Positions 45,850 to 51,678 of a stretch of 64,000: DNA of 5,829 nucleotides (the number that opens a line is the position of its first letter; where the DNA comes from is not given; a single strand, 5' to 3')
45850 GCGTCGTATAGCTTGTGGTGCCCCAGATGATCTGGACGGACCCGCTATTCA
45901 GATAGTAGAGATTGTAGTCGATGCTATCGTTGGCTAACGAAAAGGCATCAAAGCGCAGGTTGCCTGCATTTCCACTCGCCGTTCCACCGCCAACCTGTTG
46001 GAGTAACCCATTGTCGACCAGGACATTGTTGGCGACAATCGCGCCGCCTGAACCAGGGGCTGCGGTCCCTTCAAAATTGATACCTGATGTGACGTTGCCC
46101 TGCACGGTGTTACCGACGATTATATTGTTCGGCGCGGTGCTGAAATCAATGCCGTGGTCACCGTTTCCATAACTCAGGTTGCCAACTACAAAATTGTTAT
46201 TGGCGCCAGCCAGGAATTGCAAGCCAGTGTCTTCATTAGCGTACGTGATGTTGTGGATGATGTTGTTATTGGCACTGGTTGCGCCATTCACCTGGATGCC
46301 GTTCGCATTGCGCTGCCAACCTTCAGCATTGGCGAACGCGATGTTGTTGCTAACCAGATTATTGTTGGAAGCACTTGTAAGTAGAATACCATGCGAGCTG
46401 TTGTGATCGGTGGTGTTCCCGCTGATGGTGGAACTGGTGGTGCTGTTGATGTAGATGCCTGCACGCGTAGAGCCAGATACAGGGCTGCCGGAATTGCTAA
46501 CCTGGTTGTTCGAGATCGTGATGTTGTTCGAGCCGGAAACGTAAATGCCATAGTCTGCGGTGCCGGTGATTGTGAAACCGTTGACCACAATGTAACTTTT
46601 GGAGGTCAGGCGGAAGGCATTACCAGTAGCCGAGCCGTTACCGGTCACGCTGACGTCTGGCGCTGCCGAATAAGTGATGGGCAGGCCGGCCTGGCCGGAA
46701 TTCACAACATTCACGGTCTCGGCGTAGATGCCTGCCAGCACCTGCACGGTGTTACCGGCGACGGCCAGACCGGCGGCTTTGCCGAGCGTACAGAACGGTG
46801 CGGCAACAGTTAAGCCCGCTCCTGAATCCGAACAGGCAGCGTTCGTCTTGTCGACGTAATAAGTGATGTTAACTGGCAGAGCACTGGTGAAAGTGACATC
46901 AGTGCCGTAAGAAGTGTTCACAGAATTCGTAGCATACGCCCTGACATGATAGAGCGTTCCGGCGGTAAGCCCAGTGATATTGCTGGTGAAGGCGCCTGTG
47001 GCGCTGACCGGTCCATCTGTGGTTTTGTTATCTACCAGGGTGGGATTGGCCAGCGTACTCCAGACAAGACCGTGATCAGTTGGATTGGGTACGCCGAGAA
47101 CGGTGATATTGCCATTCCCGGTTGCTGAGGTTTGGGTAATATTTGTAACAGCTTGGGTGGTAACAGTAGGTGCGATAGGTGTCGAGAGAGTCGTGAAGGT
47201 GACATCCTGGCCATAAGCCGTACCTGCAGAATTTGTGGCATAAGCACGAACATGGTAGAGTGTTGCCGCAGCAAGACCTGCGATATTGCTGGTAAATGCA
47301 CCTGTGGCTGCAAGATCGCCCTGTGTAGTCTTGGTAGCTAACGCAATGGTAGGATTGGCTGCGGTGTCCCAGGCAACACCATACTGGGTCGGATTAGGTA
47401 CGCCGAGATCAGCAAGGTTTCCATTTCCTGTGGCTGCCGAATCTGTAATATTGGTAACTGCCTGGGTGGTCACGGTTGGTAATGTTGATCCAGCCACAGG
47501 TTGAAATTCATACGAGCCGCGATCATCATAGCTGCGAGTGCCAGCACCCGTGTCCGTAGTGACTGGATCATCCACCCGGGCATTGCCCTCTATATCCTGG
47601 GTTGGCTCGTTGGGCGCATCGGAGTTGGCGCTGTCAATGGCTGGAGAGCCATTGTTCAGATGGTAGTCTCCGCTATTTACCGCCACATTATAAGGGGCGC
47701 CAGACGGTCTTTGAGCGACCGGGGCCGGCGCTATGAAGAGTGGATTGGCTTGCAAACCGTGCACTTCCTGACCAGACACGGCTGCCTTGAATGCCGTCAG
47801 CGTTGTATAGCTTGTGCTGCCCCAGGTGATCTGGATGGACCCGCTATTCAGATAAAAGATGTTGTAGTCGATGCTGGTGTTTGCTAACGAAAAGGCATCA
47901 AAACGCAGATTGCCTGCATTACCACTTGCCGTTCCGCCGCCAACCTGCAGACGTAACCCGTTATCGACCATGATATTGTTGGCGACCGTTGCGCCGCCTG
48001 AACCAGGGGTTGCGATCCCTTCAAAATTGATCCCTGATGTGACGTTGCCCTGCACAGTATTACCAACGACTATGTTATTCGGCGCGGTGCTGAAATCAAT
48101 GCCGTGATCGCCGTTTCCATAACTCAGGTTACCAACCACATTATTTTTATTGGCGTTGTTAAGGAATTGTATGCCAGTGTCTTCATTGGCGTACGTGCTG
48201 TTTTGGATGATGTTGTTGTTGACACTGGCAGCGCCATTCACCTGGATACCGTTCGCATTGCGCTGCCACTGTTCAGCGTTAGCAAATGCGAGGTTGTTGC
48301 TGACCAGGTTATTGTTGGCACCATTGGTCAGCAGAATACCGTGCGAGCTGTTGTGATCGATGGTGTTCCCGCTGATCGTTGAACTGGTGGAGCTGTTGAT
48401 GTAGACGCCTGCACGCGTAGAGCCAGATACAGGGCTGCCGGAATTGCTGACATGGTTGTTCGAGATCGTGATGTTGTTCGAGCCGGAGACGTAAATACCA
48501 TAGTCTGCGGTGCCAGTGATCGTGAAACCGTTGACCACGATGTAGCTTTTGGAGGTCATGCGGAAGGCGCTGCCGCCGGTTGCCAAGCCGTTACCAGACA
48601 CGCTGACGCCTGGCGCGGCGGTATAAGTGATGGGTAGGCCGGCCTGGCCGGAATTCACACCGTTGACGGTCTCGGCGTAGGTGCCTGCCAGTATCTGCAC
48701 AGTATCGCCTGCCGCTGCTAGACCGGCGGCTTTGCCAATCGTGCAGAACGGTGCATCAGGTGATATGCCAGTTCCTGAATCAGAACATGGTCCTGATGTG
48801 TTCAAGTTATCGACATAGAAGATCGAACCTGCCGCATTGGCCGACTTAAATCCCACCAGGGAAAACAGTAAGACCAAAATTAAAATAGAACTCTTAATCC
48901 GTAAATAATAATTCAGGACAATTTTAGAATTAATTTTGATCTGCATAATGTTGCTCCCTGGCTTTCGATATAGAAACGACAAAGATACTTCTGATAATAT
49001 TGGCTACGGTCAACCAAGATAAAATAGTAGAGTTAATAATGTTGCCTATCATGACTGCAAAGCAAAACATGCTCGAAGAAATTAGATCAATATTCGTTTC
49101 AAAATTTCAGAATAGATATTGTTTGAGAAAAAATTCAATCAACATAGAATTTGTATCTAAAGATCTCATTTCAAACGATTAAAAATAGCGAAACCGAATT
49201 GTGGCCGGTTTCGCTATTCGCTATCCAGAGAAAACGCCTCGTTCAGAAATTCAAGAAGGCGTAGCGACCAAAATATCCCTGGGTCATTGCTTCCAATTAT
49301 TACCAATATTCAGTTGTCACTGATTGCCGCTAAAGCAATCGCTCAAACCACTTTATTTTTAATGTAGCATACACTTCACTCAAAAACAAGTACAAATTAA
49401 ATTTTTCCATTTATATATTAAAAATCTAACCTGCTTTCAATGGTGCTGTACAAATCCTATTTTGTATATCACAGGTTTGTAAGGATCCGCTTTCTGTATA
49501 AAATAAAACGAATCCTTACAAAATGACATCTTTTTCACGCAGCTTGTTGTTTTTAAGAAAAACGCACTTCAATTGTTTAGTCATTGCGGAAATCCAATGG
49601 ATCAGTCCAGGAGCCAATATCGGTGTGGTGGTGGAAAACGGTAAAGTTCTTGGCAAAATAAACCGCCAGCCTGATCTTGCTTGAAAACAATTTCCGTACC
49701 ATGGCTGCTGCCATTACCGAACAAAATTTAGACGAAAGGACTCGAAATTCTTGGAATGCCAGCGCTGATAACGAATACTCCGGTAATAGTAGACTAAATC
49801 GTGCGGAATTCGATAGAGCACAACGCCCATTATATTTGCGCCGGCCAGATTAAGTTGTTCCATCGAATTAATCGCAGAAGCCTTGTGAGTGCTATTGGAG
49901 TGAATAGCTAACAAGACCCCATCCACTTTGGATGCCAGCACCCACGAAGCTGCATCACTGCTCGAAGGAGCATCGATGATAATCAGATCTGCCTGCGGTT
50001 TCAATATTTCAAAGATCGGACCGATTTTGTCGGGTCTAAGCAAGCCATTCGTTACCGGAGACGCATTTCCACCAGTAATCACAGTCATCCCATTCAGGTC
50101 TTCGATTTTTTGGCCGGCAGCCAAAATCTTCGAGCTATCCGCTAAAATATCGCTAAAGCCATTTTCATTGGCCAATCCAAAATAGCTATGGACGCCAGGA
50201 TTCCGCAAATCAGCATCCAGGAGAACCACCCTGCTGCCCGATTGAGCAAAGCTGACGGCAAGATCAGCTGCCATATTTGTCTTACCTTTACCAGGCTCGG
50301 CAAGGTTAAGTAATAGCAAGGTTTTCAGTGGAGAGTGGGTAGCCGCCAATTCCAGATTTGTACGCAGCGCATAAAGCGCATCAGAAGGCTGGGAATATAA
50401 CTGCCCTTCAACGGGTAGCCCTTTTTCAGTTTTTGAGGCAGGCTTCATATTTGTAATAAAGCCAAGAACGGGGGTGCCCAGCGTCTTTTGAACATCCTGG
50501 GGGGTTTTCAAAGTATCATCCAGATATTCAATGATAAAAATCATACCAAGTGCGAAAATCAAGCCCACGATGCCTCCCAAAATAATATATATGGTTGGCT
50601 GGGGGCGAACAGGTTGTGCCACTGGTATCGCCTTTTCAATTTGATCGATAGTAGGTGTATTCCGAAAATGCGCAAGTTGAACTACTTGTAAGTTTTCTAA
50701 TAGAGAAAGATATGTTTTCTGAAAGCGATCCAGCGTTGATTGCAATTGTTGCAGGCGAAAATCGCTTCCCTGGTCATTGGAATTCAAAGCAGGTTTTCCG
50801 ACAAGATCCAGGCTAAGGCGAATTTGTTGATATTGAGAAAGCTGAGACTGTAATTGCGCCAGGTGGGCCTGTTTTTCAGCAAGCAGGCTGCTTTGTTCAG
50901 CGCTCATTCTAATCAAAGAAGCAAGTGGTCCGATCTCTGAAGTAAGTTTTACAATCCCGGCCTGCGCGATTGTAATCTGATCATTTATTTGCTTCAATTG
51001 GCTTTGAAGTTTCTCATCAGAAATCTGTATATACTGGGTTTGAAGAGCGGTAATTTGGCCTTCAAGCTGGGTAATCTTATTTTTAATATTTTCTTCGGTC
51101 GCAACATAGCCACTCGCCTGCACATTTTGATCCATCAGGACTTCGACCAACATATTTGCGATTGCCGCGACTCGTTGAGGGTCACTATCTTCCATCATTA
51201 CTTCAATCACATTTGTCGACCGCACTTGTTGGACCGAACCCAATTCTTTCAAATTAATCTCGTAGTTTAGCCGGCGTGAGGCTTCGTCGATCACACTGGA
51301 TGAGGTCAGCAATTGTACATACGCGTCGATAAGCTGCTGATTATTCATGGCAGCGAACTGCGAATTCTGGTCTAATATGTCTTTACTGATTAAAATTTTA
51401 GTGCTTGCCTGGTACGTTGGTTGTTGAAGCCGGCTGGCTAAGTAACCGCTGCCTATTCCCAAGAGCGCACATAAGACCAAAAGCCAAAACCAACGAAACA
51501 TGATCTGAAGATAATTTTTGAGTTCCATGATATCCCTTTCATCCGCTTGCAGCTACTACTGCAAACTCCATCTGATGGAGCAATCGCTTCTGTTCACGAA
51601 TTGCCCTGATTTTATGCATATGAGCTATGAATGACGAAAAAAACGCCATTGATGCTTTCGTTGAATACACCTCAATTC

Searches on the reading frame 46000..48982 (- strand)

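Call 88: search_protein_families(library=pfam, proteins=[window:46000-48982:-], max_evalue=0.0001)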
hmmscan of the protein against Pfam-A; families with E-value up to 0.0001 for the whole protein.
window:46000-48982:- (994 aa): 3 families
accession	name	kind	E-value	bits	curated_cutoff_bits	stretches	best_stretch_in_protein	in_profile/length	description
PF13229.12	Beta_helix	-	1.7e-52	177.7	25.9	5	786-935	22-156/158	Right handed beta helix region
PF05048.19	NosD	-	2.4e-32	112.5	23.6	2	118-244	63-181/212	Periplasmic copper-binding protein (NosD)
PF07602.17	DUF1565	-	3.4e-06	27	20.3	1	69-272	6-203/257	Protein of unknown function (DUF1565)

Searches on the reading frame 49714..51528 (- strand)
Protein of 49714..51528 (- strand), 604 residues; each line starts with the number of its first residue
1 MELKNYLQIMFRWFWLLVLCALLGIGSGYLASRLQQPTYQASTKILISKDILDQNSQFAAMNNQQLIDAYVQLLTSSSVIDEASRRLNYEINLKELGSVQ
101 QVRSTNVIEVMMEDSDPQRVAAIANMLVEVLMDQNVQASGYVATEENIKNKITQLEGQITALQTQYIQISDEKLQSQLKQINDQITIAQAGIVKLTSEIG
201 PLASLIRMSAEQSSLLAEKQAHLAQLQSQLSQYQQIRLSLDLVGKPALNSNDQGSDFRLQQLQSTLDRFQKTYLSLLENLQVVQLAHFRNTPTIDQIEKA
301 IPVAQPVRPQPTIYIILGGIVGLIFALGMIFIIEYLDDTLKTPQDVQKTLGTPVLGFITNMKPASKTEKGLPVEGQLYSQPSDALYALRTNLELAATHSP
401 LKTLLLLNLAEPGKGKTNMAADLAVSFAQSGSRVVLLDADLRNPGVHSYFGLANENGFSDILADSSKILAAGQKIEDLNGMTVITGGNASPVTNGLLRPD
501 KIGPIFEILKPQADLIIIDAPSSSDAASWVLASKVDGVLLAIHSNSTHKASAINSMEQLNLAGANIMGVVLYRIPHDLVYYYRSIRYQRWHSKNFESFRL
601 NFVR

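Call 81: search_protein_families(library=pfam, proteins=[window:49714-51528:-], max_evalue=0.00001)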
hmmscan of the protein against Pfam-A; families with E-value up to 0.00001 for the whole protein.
window:49714-51528:- (604 aa): 3 families
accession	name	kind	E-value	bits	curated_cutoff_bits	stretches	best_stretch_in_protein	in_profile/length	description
PF02706.20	Wzz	-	3.2e-09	37.4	25.5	1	2-85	4-89/91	Chain length determinant protein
PF01656.29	CbiA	-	2.2e-06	28.1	25.4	1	413-573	9-112/125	CobQ/CobB/MinD/ParA nucleotide binding domain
PF10609.15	ParA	-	2.2e-06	27.7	27.1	0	413-522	14-121/246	NUBPL iron-transfer P-loop NTPase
